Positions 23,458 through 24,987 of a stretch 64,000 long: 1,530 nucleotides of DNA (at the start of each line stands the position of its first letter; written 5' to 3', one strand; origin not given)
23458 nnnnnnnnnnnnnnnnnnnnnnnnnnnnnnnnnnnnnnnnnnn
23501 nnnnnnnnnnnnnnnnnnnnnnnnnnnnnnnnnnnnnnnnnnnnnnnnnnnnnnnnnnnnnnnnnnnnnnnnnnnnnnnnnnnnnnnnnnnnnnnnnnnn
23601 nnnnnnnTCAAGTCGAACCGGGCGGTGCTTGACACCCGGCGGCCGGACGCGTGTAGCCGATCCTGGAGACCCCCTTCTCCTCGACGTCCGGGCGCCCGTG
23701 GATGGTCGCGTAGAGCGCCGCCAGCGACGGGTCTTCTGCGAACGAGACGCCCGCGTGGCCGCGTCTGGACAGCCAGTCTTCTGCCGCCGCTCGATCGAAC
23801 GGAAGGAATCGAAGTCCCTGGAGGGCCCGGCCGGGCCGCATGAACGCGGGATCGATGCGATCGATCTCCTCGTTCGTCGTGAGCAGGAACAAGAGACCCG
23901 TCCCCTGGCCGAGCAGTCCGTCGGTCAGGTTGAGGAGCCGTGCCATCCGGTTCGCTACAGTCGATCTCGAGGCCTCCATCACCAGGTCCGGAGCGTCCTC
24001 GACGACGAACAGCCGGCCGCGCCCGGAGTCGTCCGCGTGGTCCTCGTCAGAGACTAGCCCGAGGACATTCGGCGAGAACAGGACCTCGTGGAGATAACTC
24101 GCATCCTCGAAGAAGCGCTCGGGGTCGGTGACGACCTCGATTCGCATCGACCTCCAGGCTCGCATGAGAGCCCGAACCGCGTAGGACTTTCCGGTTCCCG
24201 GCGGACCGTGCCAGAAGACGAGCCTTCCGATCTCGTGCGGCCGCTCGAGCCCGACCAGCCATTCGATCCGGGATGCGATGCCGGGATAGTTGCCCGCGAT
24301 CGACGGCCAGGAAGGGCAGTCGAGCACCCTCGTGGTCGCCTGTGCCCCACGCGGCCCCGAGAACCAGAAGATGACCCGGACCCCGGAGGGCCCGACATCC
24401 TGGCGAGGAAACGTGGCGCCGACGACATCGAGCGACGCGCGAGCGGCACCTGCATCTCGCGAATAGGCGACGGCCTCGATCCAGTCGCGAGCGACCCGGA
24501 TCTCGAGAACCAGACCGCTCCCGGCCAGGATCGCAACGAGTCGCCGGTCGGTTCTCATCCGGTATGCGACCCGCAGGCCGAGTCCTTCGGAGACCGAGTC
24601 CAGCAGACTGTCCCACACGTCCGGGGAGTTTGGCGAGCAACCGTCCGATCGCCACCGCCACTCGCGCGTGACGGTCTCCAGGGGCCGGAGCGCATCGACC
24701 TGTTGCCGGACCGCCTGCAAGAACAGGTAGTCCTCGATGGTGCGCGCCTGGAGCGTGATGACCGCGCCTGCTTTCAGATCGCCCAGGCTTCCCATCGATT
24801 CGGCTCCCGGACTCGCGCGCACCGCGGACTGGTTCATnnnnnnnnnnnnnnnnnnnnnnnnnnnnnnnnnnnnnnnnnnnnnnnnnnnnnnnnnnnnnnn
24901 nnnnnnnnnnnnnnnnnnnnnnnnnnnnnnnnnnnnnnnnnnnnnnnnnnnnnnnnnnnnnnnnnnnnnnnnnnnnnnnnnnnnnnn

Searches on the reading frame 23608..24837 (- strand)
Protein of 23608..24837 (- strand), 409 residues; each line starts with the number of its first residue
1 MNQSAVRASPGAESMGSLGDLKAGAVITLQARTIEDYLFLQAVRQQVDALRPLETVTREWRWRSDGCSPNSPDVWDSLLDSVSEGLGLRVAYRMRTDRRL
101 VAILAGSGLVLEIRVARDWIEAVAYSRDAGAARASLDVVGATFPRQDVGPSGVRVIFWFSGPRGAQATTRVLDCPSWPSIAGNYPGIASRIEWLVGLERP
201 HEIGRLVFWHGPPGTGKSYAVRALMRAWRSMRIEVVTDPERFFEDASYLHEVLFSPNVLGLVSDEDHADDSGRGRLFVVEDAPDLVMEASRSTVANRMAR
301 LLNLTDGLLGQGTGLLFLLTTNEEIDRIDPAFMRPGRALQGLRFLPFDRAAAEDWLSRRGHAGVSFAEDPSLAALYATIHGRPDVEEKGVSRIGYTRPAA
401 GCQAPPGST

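Call 3: search_protein_families(library=pfam, proteins=[window:23608-24837:-], max_evalue=0.1)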
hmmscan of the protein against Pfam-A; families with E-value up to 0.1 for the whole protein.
window:23608-24837:- (409 aa): 9 families
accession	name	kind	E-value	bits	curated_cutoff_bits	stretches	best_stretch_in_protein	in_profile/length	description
PF00004.35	AAA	-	1.7e-07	32.2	21.2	1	209-338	3-123/131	ATPase family associated with various cellular activities (AAA)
PF19347.4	DUF5925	-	0.00015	21.8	27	1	95-186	73-167/178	Domain of unknown function (DUF5925)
PF13191.12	AAA_16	-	0.0016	19.4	32.6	1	204-281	24-101/167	AAA ATPase domain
PF13604.12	AAA_30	-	0.0019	18.4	27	1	205-236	19-50/191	AAA domain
PF11343.13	DUF3145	-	0.01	15.9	25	1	191-288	29-115/156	Protein of unknown function (DUF3145)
PF05729.18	NACHT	-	0.016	15.5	26.7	1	205-233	1-29/167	NACHT domain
PF13671.12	AAA_33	-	0.033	14.9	27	1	206-233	1-25/143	AAA domain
PF13401.12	AAA_22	-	0.068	13.9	27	0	207-239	8-42/130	AAA domain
PF00910.28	RNA_helicase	-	0.098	13.6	21.5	0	207-229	1-23/105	RNA helicase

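Call 4: search_protein_families(library=padloc, proteins=[window:23608-24837:-], max_evalue=0.1)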
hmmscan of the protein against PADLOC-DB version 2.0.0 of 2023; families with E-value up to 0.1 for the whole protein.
window:23608-24837:- (409 aa): 0 families

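Call 10: search_protein_families(library=ncbifam, proteins=[window:23608-24837:-], max_evalue=0.1)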
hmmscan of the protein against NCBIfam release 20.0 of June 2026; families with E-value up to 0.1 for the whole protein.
window:23608-24837:- (409 aa): 5 families
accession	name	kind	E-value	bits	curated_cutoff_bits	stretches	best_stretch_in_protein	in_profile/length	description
TIGR01243.1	CDC48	subfamily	5.6e-05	21.6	802.65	1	207-381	215-379/733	CDC48 family AAA ATPase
TIGR01242.2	TIGR01242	subfamily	0.0058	15.7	500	0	206-237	150-181/362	proteasome-activating nucleotidase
NF003069.1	PRK03992.1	subfamily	0.0073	15.5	500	0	207-236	168-197/379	proteasome-activating nucleotidase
TIGR01241.2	FtsH_fam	equivalog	0.066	12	600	0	300-337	287-322/598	ATP-dependent zinc metalloprotease FtsH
NF047747.1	PrtsmActNtasePan2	equivalog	0.089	12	700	0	207-225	188-206/397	proteasome-activating nucleotidase Pan2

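Call 11: search_protein_families(library=phrogs, proteins=[window:23608-24837:-], max_evalue=0.1)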
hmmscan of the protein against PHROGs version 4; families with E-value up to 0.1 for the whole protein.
window:23608-24837:- (409 aa): 8 families
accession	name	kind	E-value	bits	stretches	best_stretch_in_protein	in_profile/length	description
phrog_33861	-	unknown function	2.4e-38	132.9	2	105-267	89-252/407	-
phrog_14322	-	unknown function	5.7e-11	43.3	1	210-377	232-382/398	-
phrog_7485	-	unknown function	5.6e-07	29.8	1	207-337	230-352/430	-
phrog_35110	-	unknown function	8.6e-07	29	1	269-339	328-396/455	-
phrog_9172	-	unknown function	0.00054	19.9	1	291-359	194-258/509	-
phrog_10440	-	unknown function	0.0007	19.2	1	284-342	295-349/483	-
phrog_11907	-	other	0.021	15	1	297-343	277-324/400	ATPase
phrog_21479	-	unknown function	0.095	13.7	0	202-228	24-50/68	-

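Call 14: find_homologous_proteins(query=window:23608-24837:-)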
Query window:23608-24837:- (409 aa): 714 proteins with E <= 0.001 among 8000 candidates; the best 120 are listed.
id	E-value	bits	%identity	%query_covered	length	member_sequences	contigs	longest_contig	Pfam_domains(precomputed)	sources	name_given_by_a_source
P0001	6.5e-272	919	100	100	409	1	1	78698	PF00004.36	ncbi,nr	ncbi:MAG: AAA family ATPase [Planctomycetes bacterium]|nr:AAA family ATPase [Planctomycetota bacteri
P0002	3.0e-66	242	39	89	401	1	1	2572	PF19347.5,PF00004.36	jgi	jgi:hypothetical protein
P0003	1.7e-58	217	44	67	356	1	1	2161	PF19347.5,PF00004.36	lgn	-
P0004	2.2e-57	213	42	76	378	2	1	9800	PF00004.36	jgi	jgi:hypothetical protein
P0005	4.3e-51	192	40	67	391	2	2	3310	PF00004.36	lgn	-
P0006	5.6e-50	189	37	86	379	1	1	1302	PF19347.5,PF00004.36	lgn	-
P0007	9.4e-50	188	38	66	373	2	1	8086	PF00004.36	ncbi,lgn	-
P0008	1.5e-49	187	44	52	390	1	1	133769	PF00004.36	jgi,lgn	jgi:hypothetical protein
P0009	1.9e-49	187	40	68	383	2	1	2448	PF00004.36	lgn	-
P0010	3.6e-48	183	37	70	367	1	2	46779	PF19347.5,PF00004.36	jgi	jgi:hypothetical protein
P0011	6.7e-47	178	38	70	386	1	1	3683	PF19347.5,PF00004.36,PF13191.13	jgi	jgi:hypothetical protein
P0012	1.3e-46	177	37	75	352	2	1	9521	PF19347.5,PF00004.36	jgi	jgi:ATPase family protein associated with various cellular activities (AAA)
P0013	7.4e-46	175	39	73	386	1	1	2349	PF19347.5,PF00004.36,PF13191.13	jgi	jgi:ATPase family associated with various cellular activities (AAA)/Domain of unknown function (DUF5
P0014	1.0e-45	174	39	71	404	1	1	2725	PF19347.5,PF00004.36,PF13191.13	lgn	-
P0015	1.9e-45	174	42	60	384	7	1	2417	PF19347.5,PF00004.36,PF13191.13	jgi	-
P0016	4.1e-45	173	38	73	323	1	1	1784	PF19347.5,PF00004.36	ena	-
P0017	4.7e-45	172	36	72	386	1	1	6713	PF19347.5,PF00004.36,PF13191.13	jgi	-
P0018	6.0e-45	172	40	62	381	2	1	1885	PF19347.5,PF05729.19,PF00004.36,PF25199.2,PF13191.13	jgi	jgi:hypothetical protein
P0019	7.9e-45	172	39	74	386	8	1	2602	PF19347.5,PF00004.36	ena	-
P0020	1.8e-44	170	44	50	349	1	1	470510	PF19347.5,PF13604.13,PF00004.36,PF25199.2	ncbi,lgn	-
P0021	2.4e-44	170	41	58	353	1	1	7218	PF19347.5,PF00004.36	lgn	-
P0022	4.8e-44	169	40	61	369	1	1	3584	PF19347.5,PF00004.36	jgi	-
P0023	6.8e-44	169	40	70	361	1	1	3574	PF19347.5,PF00004.36,PF13191.13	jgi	jgi:hypothetical protein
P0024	7.0e-44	168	39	71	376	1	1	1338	PF00004.36,PF13191.13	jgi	jgi:hypothetical protein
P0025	7.9e-44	168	38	74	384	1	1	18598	PF19347.5,PF00004.36,PF13191.13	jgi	jgi:ATPase family associated with various cellular activities (AAA)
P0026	8.6e-44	168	38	74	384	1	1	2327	PF19347.5,PF00004.36,PF13191.13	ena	-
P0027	8.9e-44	168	41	62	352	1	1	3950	PF19347.5,PF00004.36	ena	-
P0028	9.0e-44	168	41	71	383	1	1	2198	PF19347.5,PF00004.36,PF13191.13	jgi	jgi:hypothetical protein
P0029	9.6e-44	168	41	65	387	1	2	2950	PF19347.5,PF00004.36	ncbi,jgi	jgi:hypothetical protein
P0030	1.5e-43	167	38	75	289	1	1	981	PF19347.5,PF00004.36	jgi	jgi:hypothetical protein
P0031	3.3e-43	166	42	59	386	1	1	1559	PF19347.5,PF00004.36,PF13191.13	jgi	jgi:ATPase family associated with various cellular activities (AAA)/Domain of unknown function (DUF5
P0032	5.5e-43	166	42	54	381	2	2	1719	PF19347.5,PF05729.19,PF00004.36,PF13191.13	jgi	jgi:hypothetical protein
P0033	6.6e-43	165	39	63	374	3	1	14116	PF19347.5,PF00004.36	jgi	jgi:ATPase family protein associated with various cellular activities (AAA)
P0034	8.0e-43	165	39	70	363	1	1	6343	PF19347.5,PF00004.36,PF13191.13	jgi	jgi:Domain of unknown function (DUF5925)/ATPase family associated with various cellular activities (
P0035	1.1e-42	165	41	57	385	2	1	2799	PF19347.5,PF00004.36,PF13191.13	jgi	jgi:hypothetical protein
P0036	1.1e-42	164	39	69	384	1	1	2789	PF19347.5,PF13604.13,PF00004.36,PF13191.13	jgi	jgi:ATPase family associated with various cellular activities (AAA)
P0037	1.4e-42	164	39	57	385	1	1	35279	PF19347.5,PF05729.19,PF00004.36,PF13191.13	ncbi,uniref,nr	ncbi:DUF5925 domain-containing protein [Glycomyces sp. NRRL B-16210]|uniref:DUF5925 domain-containin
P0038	1.6e-42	164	41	59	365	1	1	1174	PF19347.5,PF00004.36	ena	-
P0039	2.1e-42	164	43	50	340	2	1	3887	PF19347.5,PF13604.13,PF00004.36,PF25199.2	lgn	-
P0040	2.4e-42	163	41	57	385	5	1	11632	PF19347.5,PF05729.19,PF00004.36,PF13191.13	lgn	-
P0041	2.7e-42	163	43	50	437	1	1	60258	PF19347.5,PF00004.36,PF13191.13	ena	-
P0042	3.1e-42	163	39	65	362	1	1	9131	PF19347.5,PF00004.36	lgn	-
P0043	3.2e-42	163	37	71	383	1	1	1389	PF19347.5,PF00004.36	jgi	jgi:hypothetical protein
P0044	3.6e-42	163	40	59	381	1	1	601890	PF19347.5,PF05729.19,PF00004.36,PF13191.13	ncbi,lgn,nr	ncbi:DUF5925 domain-containing protein [Glycomyces sp. A-F 0318]|nr:DUF5925 domain-containing protei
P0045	3.9e-42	163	43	59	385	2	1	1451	PF19347.5,PF00004.36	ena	-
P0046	5.3e-42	162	39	72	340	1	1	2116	PF19347.5,PF00004.36,PF13191.13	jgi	jgi:hypothetical protein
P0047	5.7e-42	162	41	57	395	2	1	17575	PF19347.5,PF00004.36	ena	-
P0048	5.8e-42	162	41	56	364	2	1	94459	PF19347.5,PF00004.36,PF13191.13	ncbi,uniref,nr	ncbi:DUF5925 domain-containing protein [Streptomyces sp. TRM 70361]|uniref:DUF5925 domain-containing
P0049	6.4e-42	162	41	59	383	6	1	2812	PF19347.5,PF00004.36,PF13191.13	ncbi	-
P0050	7.1e-42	162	35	69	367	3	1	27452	PF19347.5,PF00004.36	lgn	-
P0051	8.4e-42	162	40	58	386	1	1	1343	PF19347.5,PF00004.36,PF13191.13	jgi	jgi:hypothetical protein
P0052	9.1e-42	161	37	69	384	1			PF19347.5,PF00004.36,PF13191.13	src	-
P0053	1.0e-41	161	40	57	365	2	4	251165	PF19347.5,PF00004.36,PF13191.13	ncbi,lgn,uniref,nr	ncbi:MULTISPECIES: DUF5925 domain-containing protein [unclassified Streptomyces]|uniref:DUF5925 doma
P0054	1.0e-41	161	38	62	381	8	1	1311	PF19347.5,PF05729.19,PF00004.36,PF25199.2,PF13191.13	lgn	-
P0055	1.4e-41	161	38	73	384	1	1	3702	PF19347.5,PF00004.36,PF13191.13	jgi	jgi:hypothetical protein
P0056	1.9e-41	160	37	73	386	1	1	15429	PF19347.5,PF00004.36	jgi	jgi:hypothetical protein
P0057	1.9e-41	160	42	57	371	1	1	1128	PF19347.5,PF05729.19,PF00004.36,PF13191.13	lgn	-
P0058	1.9e-41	160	41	54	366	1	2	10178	PF19347.5,PF00004.36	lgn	-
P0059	2.4e-41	160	35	76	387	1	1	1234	PF19347.5,PF00004.36,PF13191.13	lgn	-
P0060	2.5e-41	160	44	57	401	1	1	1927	PF19347.5,PF00004.36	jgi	jgi:hypothetical protein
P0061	2.7e-41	160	42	51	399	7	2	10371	PF19347.5,PF05729.19,PF00004.36,PF13191.13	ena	-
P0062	2.8e-41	160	38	71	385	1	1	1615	PF19347.5,PF00004.36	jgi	jgi:hypothetical protein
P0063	2.9e-41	160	40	59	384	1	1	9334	PF19347.5,PF00004.36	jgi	jgi:hypothetical protein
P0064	3.0e-41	160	39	60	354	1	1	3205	PF19347.5,PF00004.36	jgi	jgi:hypothetical protein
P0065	3.2e-41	160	35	74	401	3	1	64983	PF19347.5,PF05729.19,PF00004.36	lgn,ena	-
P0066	3.6e-41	160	40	55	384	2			PF19347.5,PF00004.36,PF13191.13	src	-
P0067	3.9e-41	159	36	77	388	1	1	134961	PF19347.5,PF00004.36,PF13191.13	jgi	jgi:Domain of unknown function (DUF5925)/ATPase family associated with various cellular activities (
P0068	4.5e-41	159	36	69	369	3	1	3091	PF19347.5,PF00004.36,PF13191.13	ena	-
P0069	4.7e-41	159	41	59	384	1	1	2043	PF19347.5,PF00004.36,PF13191.13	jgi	jgi:hypothetical protein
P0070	4.7e-41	159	38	66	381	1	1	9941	PF00004.36,PF13191.13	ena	-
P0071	4.9e-41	159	40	59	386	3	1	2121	PF19347.5,PF00004.36,PF13191.13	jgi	-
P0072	5.3e-41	159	36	72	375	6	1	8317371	PF19347.5,PF00004.36,PF13191.13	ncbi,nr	ncbi:ATPase [Streptomyces albus]|nr:ATPase [Streptomyces albus]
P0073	5.4e-41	159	40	59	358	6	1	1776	PF19347.5,PF00004.36,PF13191.13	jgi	jgi:hypothetical protein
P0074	6.2e-41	159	41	54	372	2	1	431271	PF19347.5,PF13604.13,PF05729.19,PF00004.36,PF13191.13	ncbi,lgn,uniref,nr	ncbi:DUF5925 domain-containing protein [Actinocrispum wychmicini]|uniref:DUF5925 domain-containing p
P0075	7.2e-41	159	38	67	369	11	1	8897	PF19347.5,PF05729.19,PF00004.36,PF13191.13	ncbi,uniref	ncbi:DUF5925 domain-containing protein [Micromonospora tulbaghiae]|uniref:DUF5925 domain-containing 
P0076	7.6e-41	158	39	57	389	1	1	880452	PF19347.5,PF05729.19,PF00004.36,PF13191.13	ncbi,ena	-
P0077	7.8e-41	158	39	58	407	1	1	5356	PF19347.5,PF00004.36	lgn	-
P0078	7.8e-41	158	36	75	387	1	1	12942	PF19347.5,PF00004.36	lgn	-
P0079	8.8e-41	158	40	61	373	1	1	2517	PF19347.5,PF00004.36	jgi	jgi:hypothetical protein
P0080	9.0e-41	158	37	68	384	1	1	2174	PF19347.5,PF00004.36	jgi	jgi:hypothetical protein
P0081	1.0e-40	158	39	54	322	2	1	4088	PF19347.5,PF00004.36,PF13191.13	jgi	-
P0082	1.1e-40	158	40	57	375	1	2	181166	PF26991.1,PF19347.5,PF05729.19,PF00004.36,PF13191.13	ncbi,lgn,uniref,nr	ncbi:hypothetical protein FHR32_008482 [Streptosporangium album]|uniref:NACHT domain-containing prot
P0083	1.1e-40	158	40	57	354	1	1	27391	PF19347.5,PF00004.36,PF13191.13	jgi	jgi:Domain of unknown function (DUF5925)/ATPase family associated with various cellular activities (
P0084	1.1e-40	158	39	60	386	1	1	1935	PF19347.5,PF00004.36,PF13191.13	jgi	jgi:hypothetical protein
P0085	1.2e-40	158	40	58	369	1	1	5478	PF19347.5,PF00004.36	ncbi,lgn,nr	ncbi:MAG: ATPase [Thermoleophilia bacterium]|nr:ATPase [Thermoleophilia bacterium]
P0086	1.4e-40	158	38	74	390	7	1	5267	PF19347.5,PF00004.36,PF13191.13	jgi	jgi:hypothetical protein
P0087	1.5e-40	157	40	51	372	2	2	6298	PF19347.5,PF05729.19,PF00004.36,PF13191.13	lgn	-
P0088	1.5e-40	157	40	57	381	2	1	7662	PF19347.5,PF05729.19,PF00004.36,PF13191.13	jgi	jgi:hypothetical protein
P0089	1.6e-40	157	37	73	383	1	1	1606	PF19347.5,PF13604.13,PF05729.19,PF00004.36,PF13191.13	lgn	-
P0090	1.6e-40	157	37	73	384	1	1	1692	PF19347.5,PF00004.36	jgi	-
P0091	1.6e-40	157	35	74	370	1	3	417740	PF19347.5,PF00004.36,PF13191.13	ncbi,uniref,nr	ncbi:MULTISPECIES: DUF5925 domain-containing protein [Streptomyces]|uniref:DUF5925 domain-containing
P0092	1.8e-40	157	41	58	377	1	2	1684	PF19347.5,PF00004.36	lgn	-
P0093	2.1e-40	157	37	63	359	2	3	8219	PF19347.5,PF05729.19,PF00004.36,PF13401.13,PF25199.2,PF13191.13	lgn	-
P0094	2.3e-40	157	38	73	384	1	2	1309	PF19347.5,PF00004.36,PF13191.13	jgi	jgi:hypothetical protein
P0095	2.5e-40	157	40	54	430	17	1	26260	PF19347.5,PF00004.36,PF13191.13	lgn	-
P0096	2.6e-40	157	36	71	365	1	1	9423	PF19347.5,PF05729.19,PF00004.36,PF13191.13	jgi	jgi:hypothetical protein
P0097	2.6e-40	157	38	76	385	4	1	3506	PF19347.5,PF00004.36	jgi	jgi:hypothetical protein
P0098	2.7e-40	157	40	57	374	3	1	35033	PF19347.5,PF05729.19,PF00004.36,PF13191.13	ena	-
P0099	2.9e-40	157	36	74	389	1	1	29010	PF19347.5,PF05729.19,PF00004.36,PF13191.13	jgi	jgi:Domain of unknown function (DUF5925)/ATPase family associated with various cellular activities (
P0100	3.0e-40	157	38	59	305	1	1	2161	PF19347.5,PF00004.36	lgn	-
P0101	3.3e-40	156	40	57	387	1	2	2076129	PF19347.5,PF05729.19,PF00004.36,PF13191.13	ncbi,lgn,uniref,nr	ncbi:ATPase family protein associated with various cellular activities (AAA) [Stackebrandtia albifla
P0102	3.7e-40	156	39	56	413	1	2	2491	PF19347.5,PF00004.36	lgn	-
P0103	3.9e-40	156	41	59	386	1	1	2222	PF19347.5,PF00004.36,PF13191.13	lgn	-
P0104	3.9e-40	156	43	51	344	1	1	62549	PF19347.5,PF13604.13,PF00004.36,PF25199.2,PF13191.13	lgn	-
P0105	4.0e-40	156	38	51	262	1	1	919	PF00004.36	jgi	jgi:SpoVK/Ycf46/Vps4 family AAA+-type ATPase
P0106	4.2e-40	156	37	64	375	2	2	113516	PF19347.5,PF05729.19,PF00004.36,PF13191.13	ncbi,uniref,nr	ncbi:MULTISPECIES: DUF5925 domain-containing protein [Streptomyces]|uniref:DUF5925 domain-containing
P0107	4.6e-40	156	39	57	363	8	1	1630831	PF19347.5,PF00004.36,PF13191.13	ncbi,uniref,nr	ncbi:DUF5925 domain-containing protein [Streptomyces sp. CC210A]|uniref:DUF5925 domain-containing pr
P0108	4.6e-40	156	36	74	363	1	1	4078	PF19347.5,PF00004.36,PF13191.13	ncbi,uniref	ncbi:DUF5925 domain-containing protein [Streptomyces sp. HSW2009]|uniref:DUF5925 domain-containing p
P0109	4.6e-40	156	40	59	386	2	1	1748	PF19347.5,PF00004.36,PF13191.13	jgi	jgi:hypothetical protein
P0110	4.9e-40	156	36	63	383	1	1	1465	PF19347.5,PF00004.36,PF13191.13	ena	-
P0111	5.0e-40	156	37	73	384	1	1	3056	PF19347.5,PF00004.36,PF13191.13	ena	-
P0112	5.1e-40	156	38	62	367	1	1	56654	PF19347.5,PF00004.36,PF13191.13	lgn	-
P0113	5.1e-40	156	39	57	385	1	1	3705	PF19347.5,PF00004.36,PF13191.13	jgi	jgi:Domain of unknown function (DUF5925)/ATPase family associated with various cellular activities (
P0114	5.3e-40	156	39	59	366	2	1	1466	PF19347.5,PF00004.36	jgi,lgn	-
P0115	5.3e-40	156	34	72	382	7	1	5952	PF19347.5,PF00004.36,PF13191.13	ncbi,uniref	ncbi:DUF5925 domain-containing protein [Streptomyces sp. NPDC059506]|uniref:DUF5925 domain-containin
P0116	5.4e-40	156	38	57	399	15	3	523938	PF19347.5,PF00004.36,PF13191.13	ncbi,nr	ncbi:DUF5925 domain-containing protein [Streptomyces albireticuli]|nr:DUF5925 domain-containing prot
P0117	5.5e-40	156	41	59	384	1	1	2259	PF19347.5,PF00004.36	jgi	jgi:hypothetical protein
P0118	5.6e-40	156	35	83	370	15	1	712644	PF19347.5,PF00004.36,PF13191.13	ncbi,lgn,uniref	ncbi:DUF5925 domain-containing protein [Streptomyces sp. RGM 3693]|uniref:DUF5925 domain-containing 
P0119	5.8e-40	156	39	57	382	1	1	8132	PF19347.5,PF00004.36,PF13191.13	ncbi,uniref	ncbi:DUF5925 domain-containing protein [Actinacidiphila soli]|uniref:DUF5925 domain-containing prote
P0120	6.3e-40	155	40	58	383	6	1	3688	PF19347.5,PF00004.36,PF13191.13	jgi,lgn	jgi:hypothetical protein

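Call 19: find_encoding_contigs(protein=P0004, flank=5000, max_places=2)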
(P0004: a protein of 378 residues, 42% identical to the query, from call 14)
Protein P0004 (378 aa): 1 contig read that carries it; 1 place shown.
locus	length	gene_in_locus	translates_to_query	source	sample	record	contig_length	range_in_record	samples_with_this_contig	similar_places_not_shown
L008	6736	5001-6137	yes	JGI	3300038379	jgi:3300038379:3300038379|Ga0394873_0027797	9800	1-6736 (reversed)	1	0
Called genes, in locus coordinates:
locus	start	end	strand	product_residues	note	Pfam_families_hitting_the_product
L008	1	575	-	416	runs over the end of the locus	-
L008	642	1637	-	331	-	PF20530:DUF6745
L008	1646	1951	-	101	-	-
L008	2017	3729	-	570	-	PF00004:AAA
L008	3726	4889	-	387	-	PF03796:DnaB_C, PF13481:AAA_25 (weak)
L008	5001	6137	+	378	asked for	PF00004:AAA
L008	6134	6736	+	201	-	?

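Call 20: find_encoding_contigs(protein=P0008, flank=5000, max_places=2)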
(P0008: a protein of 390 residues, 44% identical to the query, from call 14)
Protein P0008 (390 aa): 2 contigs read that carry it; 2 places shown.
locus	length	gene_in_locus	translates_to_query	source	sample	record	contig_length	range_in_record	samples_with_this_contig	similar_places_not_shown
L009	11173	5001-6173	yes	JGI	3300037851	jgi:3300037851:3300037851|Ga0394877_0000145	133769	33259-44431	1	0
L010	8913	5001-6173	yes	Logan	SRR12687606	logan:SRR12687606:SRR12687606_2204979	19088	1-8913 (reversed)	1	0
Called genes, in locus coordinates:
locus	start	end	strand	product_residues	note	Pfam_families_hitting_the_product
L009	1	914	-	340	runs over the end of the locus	-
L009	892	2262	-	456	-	PF04851:ResIII, PF00271:Helicase_C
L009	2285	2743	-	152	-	PF00542:Ribosomal_L12 (weak)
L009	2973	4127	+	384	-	PF01011:PQQ (faint), PF13360:PQQ_2, PF13570:Beta-prop_ACSF4, PF13360:PQQ_2, PF13570:Beta-prop_ACSF4 (weak), PF13360:PQQ_2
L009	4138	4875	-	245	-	-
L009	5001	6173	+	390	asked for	PF00004:AAA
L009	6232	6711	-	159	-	PF03781:FGE-sulfatase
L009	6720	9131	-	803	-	PF22842:Pel9A-like_beta_helix (faint), PF13229:Beta_helix (weak), PF05048:NosD (weak), PF13229:Beta_helix (weak)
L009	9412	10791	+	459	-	PF14376:Haem_bd, PF03150:CCP_MauG, PF00034:Cytochrom_C (weak)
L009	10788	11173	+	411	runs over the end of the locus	-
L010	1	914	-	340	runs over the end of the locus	-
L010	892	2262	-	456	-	PF04851:ResIII, PF00271:Helicase_C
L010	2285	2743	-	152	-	PF00542:Ribosomal_L12 (weak)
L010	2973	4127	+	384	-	PF01011:PQQ (faint), PF13360:PQQ_2, PF13570:Beta-prop_ACSF4, PF13360:PQQ_2, PF13570:Beta-prop_ACSF4 (weak), PF13360:PQQ_2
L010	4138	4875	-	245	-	-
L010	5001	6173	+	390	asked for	PF00004:AAA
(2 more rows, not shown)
